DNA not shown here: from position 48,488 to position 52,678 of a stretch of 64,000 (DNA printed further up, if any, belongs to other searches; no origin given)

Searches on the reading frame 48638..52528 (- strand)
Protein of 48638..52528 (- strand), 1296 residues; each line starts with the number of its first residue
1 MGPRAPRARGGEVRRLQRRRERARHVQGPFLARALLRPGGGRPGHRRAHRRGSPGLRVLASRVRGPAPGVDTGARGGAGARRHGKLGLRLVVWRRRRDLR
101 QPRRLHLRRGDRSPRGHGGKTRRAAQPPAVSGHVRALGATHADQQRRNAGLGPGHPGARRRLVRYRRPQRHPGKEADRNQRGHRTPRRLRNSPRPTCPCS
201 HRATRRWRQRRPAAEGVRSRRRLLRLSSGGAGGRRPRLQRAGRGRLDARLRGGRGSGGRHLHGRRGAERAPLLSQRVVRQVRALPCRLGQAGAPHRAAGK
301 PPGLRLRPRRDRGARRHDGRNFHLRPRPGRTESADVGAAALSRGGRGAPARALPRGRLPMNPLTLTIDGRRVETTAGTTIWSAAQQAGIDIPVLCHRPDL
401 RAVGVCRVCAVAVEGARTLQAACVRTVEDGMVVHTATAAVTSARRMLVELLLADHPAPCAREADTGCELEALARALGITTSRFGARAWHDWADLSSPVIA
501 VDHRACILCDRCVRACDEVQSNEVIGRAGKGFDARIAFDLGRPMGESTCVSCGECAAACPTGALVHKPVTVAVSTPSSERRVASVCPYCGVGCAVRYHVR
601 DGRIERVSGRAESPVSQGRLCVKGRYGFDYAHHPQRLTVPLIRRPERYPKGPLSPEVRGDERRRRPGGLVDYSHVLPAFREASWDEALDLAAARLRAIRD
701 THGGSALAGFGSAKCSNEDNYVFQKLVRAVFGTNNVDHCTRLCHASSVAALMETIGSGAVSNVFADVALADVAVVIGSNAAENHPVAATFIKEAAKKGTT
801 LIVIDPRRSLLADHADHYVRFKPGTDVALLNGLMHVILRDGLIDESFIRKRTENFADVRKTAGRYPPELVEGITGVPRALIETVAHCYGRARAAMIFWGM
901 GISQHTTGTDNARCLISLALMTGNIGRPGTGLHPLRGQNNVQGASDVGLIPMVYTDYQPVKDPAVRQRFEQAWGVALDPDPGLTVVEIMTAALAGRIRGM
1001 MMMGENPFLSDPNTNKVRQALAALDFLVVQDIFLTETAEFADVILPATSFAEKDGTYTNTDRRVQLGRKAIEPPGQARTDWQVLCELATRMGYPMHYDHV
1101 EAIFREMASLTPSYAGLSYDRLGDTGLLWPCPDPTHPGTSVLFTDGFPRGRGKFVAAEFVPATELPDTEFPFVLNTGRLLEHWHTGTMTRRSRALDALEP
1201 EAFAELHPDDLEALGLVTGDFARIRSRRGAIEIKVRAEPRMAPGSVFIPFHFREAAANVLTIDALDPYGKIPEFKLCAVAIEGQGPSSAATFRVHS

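Call 64: search_protein_families(library=pfam, proteins=[window:48638-52528:-], max_evalue=0.01)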
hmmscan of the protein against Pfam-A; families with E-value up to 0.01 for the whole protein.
window:48638-52528:- (1296 aa): 15 families
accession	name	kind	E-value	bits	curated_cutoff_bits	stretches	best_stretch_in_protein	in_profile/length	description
PF00384.28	Molybdopterin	-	4.5e-79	266.5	24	1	636-1089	1-352/353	Molybdopterin oxidoreductase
PF01568.27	Molydop_binding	-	1.5e-31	109.1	26.8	1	1172-1278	1-110/110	Molydopterin dinucleotide binding domain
PF13510.11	Fer2_4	-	3.8e-20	72.2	22.8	1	362-437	3-81/82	2Fe-2S iron-sulfur cluster binding domain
PF04879.21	Molybdop_Fe4S4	-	3.9e-18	65.6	22.7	1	580-632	2-54/55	Molybdopterin oxidoreductase Fe4S4 domain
PF12838.12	Fer4_7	-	5.4e-07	30.4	27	1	506-563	2-52/52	4Fe-4S dicluster domain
PF22117.2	Fer4_Nqo3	-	1.6e-06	28.7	27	1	497-564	2-66/67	NADH-quinone oxidoreductase subunit 3, ferredoxin-like domain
PF13187.11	Fer4_9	-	9.6e-06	26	27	1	505-563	1-51/52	4Fe-4S dicluster domain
PF13237.11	Fer4_10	-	0.00012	22.3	25.5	0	546-593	6-48/53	4Fe-4S dicluster domain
PF00037.32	Fer4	-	0.00012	22.2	21.1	1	546-564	5-23/24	4Fe-4S binding domain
PF10588.14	NADH-G_4Fe-4S_3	-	0.0002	21.2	27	1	444-482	1-40/40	NADH-ubiquinone oxidoreductase-G iron-sulfur binding region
PF14697.11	Fer4_21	-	0.00023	21.7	35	1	501-561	3-53/59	4Fe-4S dicluster domain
PF13183.11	Fer4_8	-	0.00031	21.6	27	1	504-562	3-67/68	4Fe-4S dicluster domain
PF13534.11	Fer4_17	-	0.0018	19.2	22.2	1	505-562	1-59/61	4Fe-4S dicluster domain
PF12837.12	Fer4_6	-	0.0018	18.6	25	1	547-564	7-24/24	4Fe-4S binding domain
PF13484.11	Fer4_16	-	0.0034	18.6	30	1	548-568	1-22/66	4Fe-4S double cluster binding domain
